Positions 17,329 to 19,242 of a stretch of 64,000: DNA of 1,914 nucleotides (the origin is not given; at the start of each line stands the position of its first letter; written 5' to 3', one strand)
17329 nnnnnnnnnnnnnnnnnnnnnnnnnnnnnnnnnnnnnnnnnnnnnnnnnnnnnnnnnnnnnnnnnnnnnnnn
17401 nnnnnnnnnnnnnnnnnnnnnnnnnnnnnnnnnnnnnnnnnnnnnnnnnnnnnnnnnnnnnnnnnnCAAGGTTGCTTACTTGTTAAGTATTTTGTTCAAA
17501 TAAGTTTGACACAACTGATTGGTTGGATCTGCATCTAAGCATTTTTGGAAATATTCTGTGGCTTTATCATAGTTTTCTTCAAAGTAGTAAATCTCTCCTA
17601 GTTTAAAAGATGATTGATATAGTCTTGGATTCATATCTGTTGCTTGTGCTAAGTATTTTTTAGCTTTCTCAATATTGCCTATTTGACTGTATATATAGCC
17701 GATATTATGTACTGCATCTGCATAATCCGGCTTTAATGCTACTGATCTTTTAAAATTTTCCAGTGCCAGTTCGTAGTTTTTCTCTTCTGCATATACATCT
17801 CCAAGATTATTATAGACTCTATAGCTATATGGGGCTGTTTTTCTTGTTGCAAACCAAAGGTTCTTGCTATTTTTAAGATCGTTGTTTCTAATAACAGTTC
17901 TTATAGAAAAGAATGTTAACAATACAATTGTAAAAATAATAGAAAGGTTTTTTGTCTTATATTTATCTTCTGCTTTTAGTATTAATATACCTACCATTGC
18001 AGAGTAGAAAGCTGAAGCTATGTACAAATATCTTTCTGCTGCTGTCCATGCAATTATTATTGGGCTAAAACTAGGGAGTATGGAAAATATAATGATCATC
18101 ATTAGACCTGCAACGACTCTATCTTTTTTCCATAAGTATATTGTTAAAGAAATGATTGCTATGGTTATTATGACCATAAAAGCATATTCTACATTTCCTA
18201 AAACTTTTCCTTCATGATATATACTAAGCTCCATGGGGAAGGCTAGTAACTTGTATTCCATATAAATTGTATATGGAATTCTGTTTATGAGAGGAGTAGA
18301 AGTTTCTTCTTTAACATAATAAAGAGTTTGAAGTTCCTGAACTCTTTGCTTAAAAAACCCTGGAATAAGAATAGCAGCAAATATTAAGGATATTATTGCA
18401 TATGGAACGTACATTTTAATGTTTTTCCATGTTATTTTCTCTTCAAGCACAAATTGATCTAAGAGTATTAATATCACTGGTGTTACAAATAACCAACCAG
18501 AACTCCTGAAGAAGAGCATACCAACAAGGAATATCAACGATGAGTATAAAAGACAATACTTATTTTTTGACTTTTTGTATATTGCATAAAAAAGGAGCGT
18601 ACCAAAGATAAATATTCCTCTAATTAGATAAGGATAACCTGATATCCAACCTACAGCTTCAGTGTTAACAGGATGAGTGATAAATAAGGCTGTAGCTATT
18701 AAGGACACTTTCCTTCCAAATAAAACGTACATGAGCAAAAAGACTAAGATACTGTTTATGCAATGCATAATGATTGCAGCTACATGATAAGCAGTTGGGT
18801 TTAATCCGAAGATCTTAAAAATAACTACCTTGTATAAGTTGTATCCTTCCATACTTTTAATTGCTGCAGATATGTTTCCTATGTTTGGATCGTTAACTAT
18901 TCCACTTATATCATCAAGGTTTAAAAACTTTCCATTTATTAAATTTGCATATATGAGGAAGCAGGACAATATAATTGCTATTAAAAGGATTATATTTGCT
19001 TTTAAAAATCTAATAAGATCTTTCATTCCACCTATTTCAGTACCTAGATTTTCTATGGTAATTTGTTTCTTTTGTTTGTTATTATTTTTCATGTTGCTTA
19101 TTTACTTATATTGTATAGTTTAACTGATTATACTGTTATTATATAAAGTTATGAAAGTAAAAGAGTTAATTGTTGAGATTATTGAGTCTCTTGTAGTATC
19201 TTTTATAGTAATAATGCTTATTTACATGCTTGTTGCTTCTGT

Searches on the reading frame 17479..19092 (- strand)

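Call 13: search_protein_families(library=pfam, proteins=[window:17479-19092:-], max_evalue=0.001)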
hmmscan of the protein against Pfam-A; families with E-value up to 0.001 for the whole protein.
window:17479-19092:- (538 aa): 15 families
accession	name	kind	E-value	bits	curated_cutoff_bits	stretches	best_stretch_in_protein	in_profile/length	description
PF13181.12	TPR_8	-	6.3e-22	76.3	25.7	3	458-489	1-32/34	Tetratricopeptide repeat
PF00515.34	TPR_1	-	5.3e-19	67.6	27.8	2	425-457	2-34/34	Tetratricopeptide repeat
PF07719.23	TPR_2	-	7.4e-19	66.7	27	2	496-525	5-34/34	Tetratricopeptide repeat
PF13424.12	TPR_12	-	2.9e-14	53.4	30.1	1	425-487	4-74/77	Tetratricopeptide repeat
PF13432.12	TPR_16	-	6.7e-11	42.9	32.7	1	465-525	4-64/65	Tetratricopeptide repeat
PF14559.12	TPR_19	-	1.8e-10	41.4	25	1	435-490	2-57/68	Tetratricopeptide repeat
PF13431.12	TPR_17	-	1.7e-09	37.6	24.4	0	447-478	2-33/34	Tetratricopeptide repeat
PF13371.12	TPR_9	-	7.9e-09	35.9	35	1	433-490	4-61/73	Tetratricopeptide repeat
PF13414.12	TPR_11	-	1.9e-08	34.3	26.8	1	431-472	1-42/42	TPR repeat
PF13428.12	TPR_14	-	5.2e-08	33.3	23.5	0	497-531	6-40/44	Tetratricopeptide repeat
PF13176.12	TPR_7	-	5.8e-08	32.7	27.9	0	497-524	4-31/36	Tetratricopeptide repeat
PF13174.12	TPR_6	-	6.3e-08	33.2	26.3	0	494-524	2-32/33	Tetratricopeptide repeat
PF13374.12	TPR_10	-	1.1e-06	28.8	27.5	0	426-453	4-31/42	Tetratricopeptide repeat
PF23914.1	TPR_CcmH_CycH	-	0.00024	21.4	42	1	430-521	56-150/158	Cytochrome c-type biogenesis protein H TPR domain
PF10516.15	SHNi-TPR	-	0.00051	19.9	21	0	426-454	3-31/38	SHNi-TPR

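Call 59: search_protein_families(library=ncbifam, proteins=[window:17479-19092:-], max_evalue=0.01)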
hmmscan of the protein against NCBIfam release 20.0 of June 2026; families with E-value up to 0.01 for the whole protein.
window:17479-19092:- (538 aa): 23 families
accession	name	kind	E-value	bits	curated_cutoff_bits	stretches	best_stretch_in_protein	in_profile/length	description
NF040959.1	MamA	equivalog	1.9e-16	60.1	200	2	429-525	76-172/204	magnetosome protein MamA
TIGR02917.1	PEP_TPR_lipo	equivalog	2.4e-12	45.6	312.2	1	455-534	462-541/899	XrtA/PEP-CTERM system TPR-repeat protein PrsT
TIGR02521.1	type_IV_pilW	equivalog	9.6e-11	41.7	154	1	419-519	94-196/234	type IV pilus biogenesis/stability protein PilW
NF047558.1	TPR_END_plus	domain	7.5e-10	38.6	32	2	463-496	4-36/56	TPR end-of-group domain-containing protein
NF033762.1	social_mot_Tgl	equivalog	3.4e-08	33.1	225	1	422-527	134-240/252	social motility TPR repeat lipoprotein Tgl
NF033920.0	C39_PA2778_fam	equivalog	4.1e-08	32.9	150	1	399-488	165-254/255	PA2778 family cysteine peptidase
NF008391.2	PRK11189.1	equivalog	2.8e-07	30.3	250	1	462-533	69-138/297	lipoprotein NlpI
NF047371.1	FlcA_CTERM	equivalog_domain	3.3e-07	29.2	300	1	425-520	439-535/646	periplasmic flagellar collar protein FlcA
TIGR02795.1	tol_pal_ybgF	equivalog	6.4e-07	30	90.1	0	430-485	45-103/119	tol-pal system protein YbgF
TIGR02552.1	LcrH_SycD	equivalog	1.8e-06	27.7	104.8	1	421-488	49-116/136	SycD/LcrH family type III secretion system chaperone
NF053779.1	BT3442_fam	equivalog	3.9e-06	25.9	940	1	427-521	145-251/563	BT3442 family protein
NF008757.0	PRK11788.1-5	equivalog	5.4e-06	25.8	363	1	408-535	198-325/388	lipopolysaccharide assembly protein LapB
NF002725.1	PRK02603.1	equivalog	7.4e-06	26.1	143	1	433-508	44-122/173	photosystem I assembly protein Ycf3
NF047507.1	TPR_BatC_Lepto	exception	1.8e-05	24.4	175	0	425-468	97-140/214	TPR repeat-containing protein BatC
TIGR00540.1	TPR_hemY_coli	hypoth_equivalog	6.5e-05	21.9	142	0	425-482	327-383/385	heme biosynthesis-associated TPR protein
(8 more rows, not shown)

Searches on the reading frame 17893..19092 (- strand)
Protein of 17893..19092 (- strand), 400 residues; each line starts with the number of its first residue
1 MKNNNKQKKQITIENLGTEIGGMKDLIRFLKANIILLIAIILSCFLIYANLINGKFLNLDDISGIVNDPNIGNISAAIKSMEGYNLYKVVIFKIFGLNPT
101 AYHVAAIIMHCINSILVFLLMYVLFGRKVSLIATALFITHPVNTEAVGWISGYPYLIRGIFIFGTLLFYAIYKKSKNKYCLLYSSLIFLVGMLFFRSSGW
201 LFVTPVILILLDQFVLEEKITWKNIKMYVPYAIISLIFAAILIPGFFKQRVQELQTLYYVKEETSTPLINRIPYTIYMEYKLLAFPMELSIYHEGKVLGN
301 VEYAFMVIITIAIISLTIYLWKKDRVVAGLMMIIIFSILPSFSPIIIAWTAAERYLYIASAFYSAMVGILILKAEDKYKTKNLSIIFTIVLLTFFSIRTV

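Call 65: search_protein_families(library=pfam, proteins=[window:17893-19092:-], max_evalue=10)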
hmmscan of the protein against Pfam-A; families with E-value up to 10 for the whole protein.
window:17893-19092:- (400 aa): 1 family
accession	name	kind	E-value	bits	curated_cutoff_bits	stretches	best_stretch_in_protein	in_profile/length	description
PF13231.12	PMT_2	-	0.0061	17.2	26.1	1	91-240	13-156/160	Dolichyl-phosphate-mannose-protein mannosyltransferase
